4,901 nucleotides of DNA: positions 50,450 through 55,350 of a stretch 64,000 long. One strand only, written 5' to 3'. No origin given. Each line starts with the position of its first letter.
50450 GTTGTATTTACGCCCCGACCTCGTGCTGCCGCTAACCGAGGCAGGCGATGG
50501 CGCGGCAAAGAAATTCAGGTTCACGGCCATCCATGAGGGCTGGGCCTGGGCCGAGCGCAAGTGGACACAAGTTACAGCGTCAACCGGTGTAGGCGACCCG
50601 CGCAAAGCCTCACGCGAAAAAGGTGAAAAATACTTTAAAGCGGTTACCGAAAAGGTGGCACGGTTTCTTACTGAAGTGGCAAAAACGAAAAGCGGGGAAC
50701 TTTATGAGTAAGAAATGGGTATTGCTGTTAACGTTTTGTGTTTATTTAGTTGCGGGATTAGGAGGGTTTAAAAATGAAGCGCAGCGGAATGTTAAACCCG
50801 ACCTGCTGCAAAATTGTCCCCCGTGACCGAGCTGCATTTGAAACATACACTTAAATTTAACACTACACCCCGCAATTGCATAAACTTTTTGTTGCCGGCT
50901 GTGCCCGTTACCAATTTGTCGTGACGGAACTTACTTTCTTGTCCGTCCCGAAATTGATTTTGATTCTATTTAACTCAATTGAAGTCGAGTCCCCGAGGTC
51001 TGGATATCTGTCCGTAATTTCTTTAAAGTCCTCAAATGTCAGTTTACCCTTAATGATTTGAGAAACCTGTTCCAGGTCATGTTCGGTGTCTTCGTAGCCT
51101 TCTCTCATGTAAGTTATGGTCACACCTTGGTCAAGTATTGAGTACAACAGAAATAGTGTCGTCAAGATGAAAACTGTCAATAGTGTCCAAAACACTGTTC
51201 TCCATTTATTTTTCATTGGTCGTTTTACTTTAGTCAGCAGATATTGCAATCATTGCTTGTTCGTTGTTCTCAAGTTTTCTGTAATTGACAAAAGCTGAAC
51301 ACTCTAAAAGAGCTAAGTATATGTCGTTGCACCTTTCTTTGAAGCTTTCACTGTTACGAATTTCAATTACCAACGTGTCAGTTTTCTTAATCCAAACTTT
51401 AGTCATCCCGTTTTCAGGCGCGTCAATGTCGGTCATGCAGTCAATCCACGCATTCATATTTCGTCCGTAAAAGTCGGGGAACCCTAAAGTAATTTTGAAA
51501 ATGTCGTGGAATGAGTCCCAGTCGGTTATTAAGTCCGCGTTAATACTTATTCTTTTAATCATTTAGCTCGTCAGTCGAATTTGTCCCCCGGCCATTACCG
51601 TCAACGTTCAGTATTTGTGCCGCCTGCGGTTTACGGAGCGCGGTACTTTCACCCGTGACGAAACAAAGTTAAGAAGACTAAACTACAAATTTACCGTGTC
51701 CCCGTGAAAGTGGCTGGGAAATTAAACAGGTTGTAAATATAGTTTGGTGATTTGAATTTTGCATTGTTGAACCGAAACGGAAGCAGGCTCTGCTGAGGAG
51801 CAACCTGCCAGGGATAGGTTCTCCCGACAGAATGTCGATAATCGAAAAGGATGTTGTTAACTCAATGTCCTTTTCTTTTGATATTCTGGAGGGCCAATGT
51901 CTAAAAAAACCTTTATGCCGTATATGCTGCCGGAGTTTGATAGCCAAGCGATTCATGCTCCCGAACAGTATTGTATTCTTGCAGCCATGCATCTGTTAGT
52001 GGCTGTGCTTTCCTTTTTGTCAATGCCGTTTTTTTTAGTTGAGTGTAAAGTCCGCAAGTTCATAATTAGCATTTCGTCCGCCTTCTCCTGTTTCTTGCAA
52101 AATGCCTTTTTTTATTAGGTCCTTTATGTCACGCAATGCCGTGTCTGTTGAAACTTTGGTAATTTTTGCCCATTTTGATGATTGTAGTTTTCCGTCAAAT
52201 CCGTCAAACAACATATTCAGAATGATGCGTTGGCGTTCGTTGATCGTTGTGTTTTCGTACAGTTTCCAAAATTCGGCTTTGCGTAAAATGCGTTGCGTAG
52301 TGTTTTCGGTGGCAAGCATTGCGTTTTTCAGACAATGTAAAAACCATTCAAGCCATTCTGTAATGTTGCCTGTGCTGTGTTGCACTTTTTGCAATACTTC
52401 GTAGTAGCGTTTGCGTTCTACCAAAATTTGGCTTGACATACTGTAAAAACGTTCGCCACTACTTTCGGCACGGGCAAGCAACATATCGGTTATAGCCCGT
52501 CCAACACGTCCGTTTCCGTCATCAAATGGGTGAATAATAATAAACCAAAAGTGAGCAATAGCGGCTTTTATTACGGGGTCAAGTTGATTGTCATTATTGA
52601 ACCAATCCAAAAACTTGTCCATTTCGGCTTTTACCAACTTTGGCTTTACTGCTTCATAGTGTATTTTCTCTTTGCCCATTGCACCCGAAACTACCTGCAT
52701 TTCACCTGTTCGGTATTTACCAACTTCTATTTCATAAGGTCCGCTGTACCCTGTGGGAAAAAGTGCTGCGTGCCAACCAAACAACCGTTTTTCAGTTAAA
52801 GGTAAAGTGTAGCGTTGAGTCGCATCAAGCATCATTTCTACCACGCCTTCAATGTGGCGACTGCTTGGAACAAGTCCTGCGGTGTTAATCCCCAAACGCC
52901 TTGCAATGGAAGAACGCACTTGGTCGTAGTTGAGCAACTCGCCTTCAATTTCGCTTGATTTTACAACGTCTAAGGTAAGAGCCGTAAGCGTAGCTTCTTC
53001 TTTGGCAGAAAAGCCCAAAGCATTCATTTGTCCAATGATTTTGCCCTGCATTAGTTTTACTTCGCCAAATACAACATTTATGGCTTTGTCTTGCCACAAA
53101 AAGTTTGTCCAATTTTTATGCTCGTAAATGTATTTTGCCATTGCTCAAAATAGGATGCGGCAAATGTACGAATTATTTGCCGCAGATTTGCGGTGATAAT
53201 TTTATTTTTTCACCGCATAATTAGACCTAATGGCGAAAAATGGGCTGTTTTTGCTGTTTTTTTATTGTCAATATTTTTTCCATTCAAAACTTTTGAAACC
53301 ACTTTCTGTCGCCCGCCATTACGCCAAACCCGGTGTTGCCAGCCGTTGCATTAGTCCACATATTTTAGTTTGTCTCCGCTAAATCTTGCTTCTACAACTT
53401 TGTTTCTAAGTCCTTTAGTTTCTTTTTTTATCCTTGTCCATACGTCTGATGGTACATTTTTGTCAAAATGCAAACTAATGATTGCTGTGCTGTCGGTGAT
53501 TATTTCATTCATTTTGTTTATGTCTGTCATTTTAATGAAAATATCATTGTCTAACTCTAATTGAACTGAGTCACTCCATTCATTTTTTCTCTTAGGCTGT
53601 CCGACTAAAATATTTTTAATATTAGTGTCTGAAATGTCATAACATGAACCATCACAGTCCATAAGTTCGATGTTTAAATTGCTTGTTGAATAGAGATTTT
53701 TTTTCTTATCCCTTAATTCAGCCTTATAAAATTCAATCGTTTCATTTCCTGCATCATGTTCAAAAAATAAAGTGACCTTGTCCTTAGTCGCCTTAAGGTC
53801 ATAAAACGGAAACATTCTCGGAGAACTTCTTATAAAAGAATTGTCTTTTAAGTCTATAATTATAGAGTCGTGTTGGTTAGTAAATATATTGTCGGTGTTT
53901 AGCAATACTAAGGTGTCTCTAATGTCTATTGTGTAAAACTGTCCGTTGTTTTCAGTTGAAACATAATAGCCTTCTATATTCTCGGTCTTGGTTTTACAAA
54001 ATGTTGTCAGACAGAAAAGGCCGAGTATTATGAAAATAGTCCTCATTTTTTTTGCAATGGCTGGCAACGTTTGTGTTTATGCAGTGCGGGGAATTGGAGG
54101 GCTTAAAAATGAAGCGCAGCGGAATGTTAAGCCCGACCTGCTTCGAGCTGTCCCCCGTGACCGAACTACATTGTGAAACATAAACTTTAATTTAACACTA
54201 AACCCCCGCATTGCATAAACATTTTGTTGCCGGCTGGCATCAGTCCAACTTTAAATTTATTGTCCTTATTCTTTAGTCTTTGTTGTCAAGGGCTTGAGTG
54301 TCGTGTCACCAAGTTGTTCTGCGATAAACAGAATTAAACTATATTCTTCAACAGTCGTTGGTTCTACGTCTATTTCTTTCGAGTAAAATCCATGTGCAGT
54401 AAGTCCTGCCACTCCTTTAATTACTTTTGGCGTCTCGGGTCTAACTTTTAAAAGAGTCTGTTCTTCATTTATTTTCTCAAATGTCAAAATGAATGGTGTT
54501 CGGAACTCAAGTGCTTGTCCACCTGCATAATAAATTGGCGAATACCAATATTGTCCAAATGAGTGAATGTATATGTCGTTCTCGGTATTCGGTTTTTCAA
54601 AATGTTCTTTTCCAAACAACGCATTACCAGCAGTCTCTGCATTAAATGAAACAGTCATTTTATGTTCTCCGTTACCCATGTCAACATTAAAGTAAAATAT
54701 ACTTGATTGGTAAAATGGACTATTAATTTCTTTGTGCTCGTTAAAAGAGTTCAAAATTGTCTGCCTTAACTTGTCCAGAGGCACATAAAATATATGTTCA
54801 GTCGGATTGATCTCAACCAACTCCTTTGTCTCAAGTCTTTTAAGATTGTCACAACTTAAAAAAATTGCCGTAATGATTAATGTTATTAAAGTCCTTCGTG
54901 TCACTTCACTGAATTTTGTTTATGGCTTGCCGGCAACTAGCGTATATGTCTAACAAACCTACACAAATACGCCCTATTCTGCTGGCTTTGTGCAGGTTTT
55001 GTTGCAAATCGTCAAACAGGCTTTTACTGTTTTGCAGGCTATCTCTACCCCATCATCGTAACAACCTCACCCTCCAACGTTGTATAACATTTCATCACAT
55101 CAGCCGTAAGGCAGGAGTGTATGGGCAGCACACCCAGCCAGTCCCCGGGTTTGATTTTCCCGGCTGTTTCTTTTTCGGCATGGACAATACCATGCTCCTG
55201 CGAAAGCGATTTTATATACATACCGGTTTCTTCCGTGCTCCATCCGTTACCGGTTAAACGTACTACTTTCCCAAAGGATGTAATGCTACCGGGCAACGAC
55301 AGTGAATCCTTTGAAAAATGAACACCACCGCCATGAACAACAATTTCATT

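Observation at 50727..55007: Cassette-like array of co-oriented, AT-rich, unrelated ORFs between two core genes, each followed by a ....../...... palindromic site (possible integrase-less integron-type array)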

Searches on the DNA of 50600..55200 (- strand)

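Call 11: search_rna_families(source=window, start=50600, end=55200, threshold=evalue, max_evalue=10)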
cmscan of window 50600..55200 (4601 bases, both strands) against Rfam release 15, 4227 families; matches with E-value up to 10: 5.
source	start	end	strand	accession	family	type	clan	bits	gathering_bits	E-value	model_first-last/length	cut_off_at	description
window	53497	53591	+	RF00033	MicF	Gene; antisense;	-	29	79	0.29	1-94/94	no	MicF RNA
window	51811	51901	+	RF03457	MIR173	Gene; miRNA;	-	25.8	70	0.048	1-102/102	no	MIR173 microRNA precursor family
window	53998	54051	-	RF01603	snoR29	Gene; snRNA; snoRNA; CD-box;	-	23.1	50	8.6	1-84/84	no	small nucleolar RNA snoR29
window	51926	52084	+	RF01983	Pinc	Gene; lncRNA;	-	20.9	60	3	1-154/154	no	Pregnancy induced noncoding RNA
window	51828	51888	+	RF03980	mir-2012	Gene; miRNA;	-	19.9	90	2.9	1-84/84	no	mir-2012 microRNA precursor family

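Call 28: build_rna_model(alignment_id=A2)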
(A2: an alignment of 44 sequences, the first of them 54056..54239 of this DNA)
Model R1 built from alignment A2 (44 sequences, 192 columns); structure: RNAalifold consensus.
model positions 184; base pairs 31; branch points 1; effective number of sequences 1.8; information 0.59 bits per position. Calibrated on 0.2 Mb of random sequence (short: E-values are rough).
structure used (alignment columns):
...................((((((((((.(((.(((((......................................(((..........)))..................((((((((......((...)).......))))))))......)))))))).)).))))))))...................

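Call 29: search_with_rna_model(model_id=R1, sources=[window, L001, L002, L003, L004, L005, L006, L007, L008, L009, L010, L011, L012, L013, L014, L015, L016, L017, L018, L019, L020, L021, L022, L023, L024, L025, L026, L027, L028, L029, L030, L031, L032, L033, L034, L035, L036, L037, L038, L039, L040, L041, L042, L043, L044, L045], max_evalue=1)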
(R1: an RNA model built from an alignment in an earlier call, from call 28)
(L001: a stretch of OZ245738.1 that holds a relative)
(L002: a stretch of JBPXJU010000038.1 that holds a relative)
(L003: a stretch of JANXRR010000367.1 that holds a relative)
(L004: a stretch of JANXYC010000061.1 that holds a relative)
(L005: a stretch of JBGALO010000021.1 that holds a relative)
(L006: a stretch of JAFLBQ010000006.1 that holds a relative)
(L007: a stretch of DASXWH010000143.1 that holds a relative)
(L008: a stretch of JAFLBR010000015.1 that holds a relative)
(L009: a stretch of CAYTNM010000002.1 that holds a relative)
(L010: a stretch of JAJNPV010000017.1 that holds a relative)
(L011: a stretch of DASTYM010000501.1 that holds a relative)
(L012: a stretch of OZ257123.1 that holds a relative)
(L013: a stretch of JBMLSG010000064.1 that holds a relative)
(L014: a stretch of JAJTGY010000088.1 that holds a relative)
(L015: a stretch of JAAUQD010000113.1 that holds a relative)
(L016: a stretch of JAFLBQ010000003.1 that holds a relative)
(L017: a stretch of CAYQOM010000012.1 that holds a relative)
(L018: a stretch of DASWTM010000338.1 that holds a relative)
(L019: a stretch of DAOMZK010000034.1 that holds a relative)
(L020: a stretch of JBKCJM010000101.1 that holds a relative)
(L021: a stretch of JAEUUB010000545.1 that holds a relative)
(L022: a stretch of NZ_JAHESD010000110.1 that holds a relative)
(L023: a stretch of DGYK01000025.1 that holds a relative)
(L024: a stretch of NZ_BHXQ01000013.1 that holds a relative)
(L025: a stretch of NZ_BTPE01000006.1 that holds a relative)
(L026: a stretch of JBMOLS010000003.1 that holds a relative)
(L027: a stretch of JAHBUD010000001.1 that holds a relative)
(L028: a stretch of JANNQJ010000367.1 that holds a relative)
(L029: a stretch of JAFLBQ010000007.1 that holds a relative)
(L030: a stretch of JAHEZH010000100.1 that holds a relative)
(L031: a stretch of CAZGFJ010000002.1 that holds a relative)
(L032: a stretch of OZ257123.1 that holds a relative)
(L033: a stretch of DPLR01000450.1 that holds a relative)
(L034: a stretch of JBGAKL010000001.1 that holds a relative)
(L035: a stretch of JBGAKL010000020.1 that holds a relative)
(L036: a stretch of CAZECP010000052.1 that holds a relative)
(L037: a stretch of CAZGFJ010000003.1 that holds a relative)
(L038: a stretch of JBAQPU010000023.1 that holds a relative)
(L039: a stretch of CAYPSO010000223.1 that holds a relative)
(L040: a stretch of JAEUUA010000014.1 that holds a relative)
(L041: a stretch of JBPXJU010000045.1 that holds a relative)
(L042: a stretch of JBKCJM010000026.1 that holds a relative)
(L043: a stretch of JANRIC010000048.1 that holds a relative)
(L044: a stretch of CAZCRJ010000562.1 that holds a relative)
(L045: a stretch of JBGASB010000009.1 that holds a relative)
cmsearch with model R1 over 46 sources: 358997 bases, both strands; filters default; matches with E-value up to 1: 170.
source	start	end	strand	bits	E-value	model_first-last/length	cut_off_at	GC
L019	106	289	-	229.2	8.2e-53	1-184/184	no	0.44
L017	855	1038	-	229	9.1e-53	1-184/184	no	0.43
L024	2026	2209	+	227.6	2e-52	1-184/184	no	0.42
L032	5479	5662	-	227.5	2.2e-52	1-184/184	no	0.46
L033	2698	2881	+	227.3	2.4e-52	1-184/184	no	0.46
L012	860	1043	-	226.7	3.4e-52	1-184/184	no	0.49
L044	1598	1781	+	226.5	3.7e-52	1-184/184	no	0.45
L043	1016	1199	+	225.4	7e-52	1-184/184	no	0.47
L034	4936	5119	-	225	8.6e-52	1-184/184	no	0.47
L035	6945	7128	+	224.8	9.7e-52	1-184/184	no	0.44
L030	3615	3798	-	224.6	1.1e-51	1-184/184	no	0.46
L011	4567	4750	+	224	1.5e-51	1-184/184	no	0.45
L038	3368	3551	+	221.5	5.9e-51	1-184/184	no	0.44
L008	485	668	+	221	7.9e-51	1-184/184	no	0.47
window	54056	54239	-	220.5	1e-50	1-184/184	no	0.47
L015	578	761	+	220.1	1.3e-50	1-184/184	no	0.44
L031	6483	6667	-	220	1.4e-50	1-184/184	no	0.44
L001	1968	2152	-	219.2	2.2e-50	1-184/184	no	0.46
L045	6301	6484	-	218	4e-50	1-184/184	no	0.47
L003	66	249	-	217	7.2e-50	1-184/184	no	0.43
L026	3323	3506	+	216.7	8.5e-50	1-184/184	no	0.47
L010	7411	7594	+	216.4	1e-49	1-184/184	no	0.45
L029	3975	4158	-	215.2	1.9e-49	1-184/184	no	0.43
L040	1704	1886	-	215.1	2.1e-49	1-184/184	no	0.45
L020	7763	7946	+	214.4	3e-49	1-184/184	no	0.43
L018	3526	3710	+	212.8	7.4e-49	1-184/184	no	0.47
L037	3013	3196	+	212.8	7.5e-49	1-184/184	no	0.45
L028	6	189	+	210.7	2.4e-48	1-184/184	no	0.42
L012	1430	1613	-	210.4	2.8e-48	1-184/184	no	0.46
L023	3171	3353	+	207.1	1.7e-47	1-184/184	no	0.42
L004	4430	4613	-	204.7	6.8e-47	1-184/184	no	0.46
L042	803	986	+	203.3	1.4e-46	1-184/184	no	0.44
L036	275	457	-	203.2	1.5e-46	1-184/184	no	0.43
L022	3538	3720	+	196.9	5.1e-45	1-184/184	no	0.46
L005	126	308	-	195.7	9.6e-45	1-184/184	no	0.46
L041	1666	1848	-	194.1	2.4e-44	1-184/184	no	0.43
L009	2098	2282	-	191.5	9.8e-44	1-184/184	no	0.46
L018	1800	1982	+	190.5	1.8e-43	1-184/184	no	0.44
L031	3557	3741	-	189.6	2.9e-43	1-184/184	no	0.49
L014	4569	4751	-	187.1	1.2e-42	1-184/184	no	0.44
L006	2892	3074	-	176.4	4.2e-40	1-184/184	no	0.45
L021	3069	3252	-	174.6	1.2e-39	1-184/184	no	0.44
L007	3713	3895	-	169.7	1.8e-38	1-184/184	no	0.48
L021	7304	7489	-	162.6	9.3e-37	1-184/184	no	0.49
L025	830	1013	+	161.3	1.9e-36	1-184/184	no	0.47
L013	3547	3730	-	159.1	6.5e-36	1-184/184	no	0.42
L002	7324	7506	-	158.5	8.9e-36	1-184/184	no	0.46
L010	5950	6132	+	157.6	1.5e-35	1-184/184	no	0.43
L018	850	1035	+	157.1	2e-35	1-184/184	no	0.45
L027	5636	5819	+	152.4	2.7e-34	1-184/184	no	0.43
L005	1584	1767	-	147.6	3.9e-33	1-184/184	no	0.49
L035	7582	7766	+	147.2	4.7e-33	1-184/184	no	0.49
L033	1386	1568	+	144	2.7e-32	1-184/184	no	0.5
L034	3398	3579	-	141.5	1.1e-31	1-184/184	no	0.5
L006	4260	4396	-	137.4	1.1e-30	49-184/184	5'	0.45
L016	1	137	+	137.3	1.1e-30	49-184/184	5'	0.43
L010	1389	1571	+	126.4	4.8e-28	1-184/184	no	0.49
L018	4369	4548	+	125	1.1e-27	1-184/184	no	0.45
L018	5717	5899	+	122.8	3.6e-27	1-184/184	no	0.44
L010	5325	5508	+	120.5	1.2e-26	1-184/184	no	0.47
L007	5852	6032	-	113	8.4e-25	1-184/184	no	0.47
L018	7535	7724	+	112.4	1.1e-24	1-184/184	no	0.46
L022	6100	6277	+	109.8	4.9e-24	1-184/184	no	0.46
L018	6231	6412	+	109.8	4.9e-24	1-184/184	no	0.51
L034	4151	4334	-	107.6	1.7e-23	1-184/184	no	0.49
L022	2193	2371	+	107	2.4e-23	1-184/184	no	0.46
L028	1467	1649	+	106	4e-23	1-184/184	no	0.46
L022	581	757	+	102.5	2.8e-22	1-184/184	no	0.46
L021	6416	6598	-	101.8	4.2e-22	1-184/184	no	0.48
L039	1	85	+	101.8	4.2e-22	100-184/184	5'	0.49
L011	5250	5429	+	99.7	1.3e-21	1-184/184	no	0.43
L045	4451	4633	-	99.3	1.6e-21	1-184/184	no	0.46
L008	3037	3180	+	97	6e-21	1-184/184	no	0.47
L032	1153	1296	-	95.9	1.1e-20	1-184/184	no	0.45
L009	2993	3135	-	93.4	4.4e-20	1-184/184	no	0.47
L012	6400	6544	-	92.5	7.3e-20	1-184/184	no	0.44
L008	1375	1520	+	92.4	7.5e-20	1-184/184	no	0.45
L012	2305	2448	-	92.2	8.7e-20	1-184/184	no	0.47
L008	5983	6126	+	89.1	4.7e-19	1-184/184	no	0.47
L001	685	830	-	86.4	2.1e-18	1-184/184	no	0.47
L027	3212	3394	+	85.6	3.3e-18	1-184/184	no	0.5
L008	2410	2555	+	84.7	5.4e-18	1-184/184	no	0.42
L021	488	669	-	83.7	9.7e-18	1-184/184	no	0.46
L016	1954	2097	+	83.6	9.8e-18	1-184/184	no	0.46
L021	1297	1441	-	82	2.4e-17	1-184/184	no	0.47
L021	2030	2173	-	79.8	8.4e-17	1-184/184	no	0.49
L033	2034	2218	+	79.5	9.9e-17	1-184/184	no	0.48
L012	5676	5817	-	78.9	1.4e-16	1-184/184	no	0.49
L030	1748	1893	-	77.5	3e-16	1-184/184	no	0.4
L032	4768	4911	-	76.5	5.3e-16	1-184/184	no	0.47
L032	429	570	-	76.3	5.6e-16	1-184/184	no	0.5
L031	5581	5726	-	75.9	7e-16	1-184/184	no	0.45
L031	4258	4401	-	75.9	7.2e-16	1-184/184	no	0.47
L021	5811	5953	-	74.4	1.7e-15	1-184/184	no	0.48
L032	7617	7761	-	73.2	3.1e-15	1-184/184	no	0.47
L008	3957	4100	+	73.2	3.2e-15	1-184/184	no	0.44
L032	2300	2440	-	73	3.6e-15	1-184/184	no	0.49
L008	4708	4843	+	71.8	7e-15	1-184/184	no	0.53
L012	4639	4782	-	70.8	1.2e-14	1-184/184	no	0.47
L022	1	87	+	70.8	1.2e-14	98-184/184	5'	0.52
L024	4381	4524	+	70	1.9e-14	1-184/184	no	0.47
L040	6234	6377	-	68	5.8e-14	1-184/184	no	0.42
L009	1432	1573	-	67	1e-13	1-184/184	no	0.46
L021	1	100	-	66.2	1.5e-13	1-100/184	3'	0.46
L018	4187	4338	+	65.9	1.8e-13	1-184/184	no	0.43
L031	5070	5210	-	65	3e-13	1-184/184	no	0.42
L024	5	136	+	64.5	3.9e-13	10-184/184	no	0.37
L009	524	665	-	60.5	3.6e-12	1-184/184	no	0.5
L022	2947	3049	+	55.3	6.6e-11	1-184/184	no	0.42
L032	3008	3151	-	52.2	3.7e-10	1-184/184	no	0.42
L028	2558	2672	+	50.4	1e-09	1-114/184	3'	0.43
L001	2807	2905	-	50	1.2e-09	1-184/184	no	0.36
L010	2262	2354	+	49.4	1.7e-09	1-184/184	no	0.34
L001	3700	3841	-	48.7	2.6e-09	1-184/184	no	0.37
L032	3370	3510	-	46.7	8e-09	1-184/184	no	0.46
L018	2483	2583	+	46.1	1.1e-08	1-184/184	no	0.42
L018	5074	5176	+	45.7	1.3e-08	1-184/184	no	0.38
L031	2900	3042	-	45.5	1.5e-08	1-184/184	no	0.49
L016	7413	7581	+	43.7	4.1e-08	1-184/184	no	0.43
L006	1722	1893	-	41.1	1.7e-07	1-184/184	no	0.46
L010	2818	2959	+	40.5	2.5e-07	1-184/184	no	0.46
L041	968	1110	-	38.7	6.5e-07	1-184/184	no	0.48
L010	4776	4871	+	36.4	2.3e-06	1-184/184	no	0.32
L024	5100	5241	+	33.3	1.3e-05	1-184/184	no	0.47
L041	3423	3570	-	33.3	1.3e-05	1-184/184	no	0.51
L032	1694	1798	-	32.1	2.5e-05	1-184/184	no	0.34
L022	5667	5763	+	31.6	3.3e-05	1-184/184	no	0.28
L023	1009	1146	+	28.2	0.00023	1-184/184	no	0.43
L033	3482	3631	+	27.8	0.00027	1-184/184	no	0.45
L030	1130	1248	-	27.5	0.00033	1-184/184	no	0.42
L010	6812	6918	+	27.3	0.00036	1-184/184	no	0.41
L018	1801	1983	-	26.1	0.00073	1-184/184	no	0.44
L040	1231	1375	-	25.1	0.0013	1-184/184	no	0.35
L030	3614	3797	+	24.3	0.002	1-184/184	no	0.46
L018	3527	3711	-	24.3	0.002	1-184/184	no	0.47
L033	2699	2882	-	24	0.0023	1-184/184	no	0.46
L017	854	1037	+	23.7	0.0027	1-184/184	no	0.43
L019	105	288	+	23.6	0.0028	1-184/184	no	0.44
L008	486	669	-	23.6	0.0029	1-184/184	no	0.47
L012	859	1042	+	23.5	0.003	1-184/184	no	0.49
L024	2027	2210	-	23.5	0.0031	1-184/184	no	0.42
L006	2891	3073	+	22.9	0.0041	1-184/184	no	0.45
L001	1967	2151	+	22.9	0.0042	1-184/184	no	0.46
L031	6482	6666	+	22.6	0.0049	1-184/184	no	0.44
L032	5478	5661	+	22.5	0.0051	1-184/184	no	0.47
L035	6946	7129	-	22.4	0.0056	1-184/184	no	0.44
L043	1017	1200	-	22.2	0.0063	1-184/184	no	0.47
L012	1429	1612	+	22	0.007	1-184/184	no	0.47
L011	4568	4751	-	21.5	0.0092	1-184/184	no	0.45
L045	5943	6057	-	21.4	0.0099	36-149/184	no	0.37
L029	3974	4157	+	21.4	0.0099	1-184/184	no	0.43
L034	4935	5118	+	21.4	0.0099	1-184/184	no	0.48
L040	68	173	-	20.3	0.018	1-184/184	no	0.38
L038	3369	3552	-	19.8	0.023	1-184/184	no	0.44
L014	4568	4750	+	19.8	0.024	1-184/184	no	0.44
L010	7412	7595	-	19.7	0.025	1-184/184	no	0.46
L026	3324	3501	-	19.1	0.034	1-184/184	no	0.46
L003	84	231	+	18.5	0.049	19-166/184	no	0.44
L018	6892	7029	+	18.2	0.056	1-184/184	no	0.41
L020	7781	7928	-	18.1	0.061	19-166/184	no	0.44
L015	579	762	-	18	0.065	1-184/184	no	0.43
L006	389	563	-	16.5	0.14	1-184/184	no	0.43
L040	1703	1885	+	15.8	0.21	1-184/184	no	0.45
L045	6300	6483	+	15.6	0.24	1-184/184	no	0.48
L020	449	580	+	14.9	0.36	1-184/184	no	0.52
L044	2341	2387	+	14.6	0.42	1-46/184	3'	0.53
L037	3031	3178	-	14.5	0.44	19-166/184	no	0.45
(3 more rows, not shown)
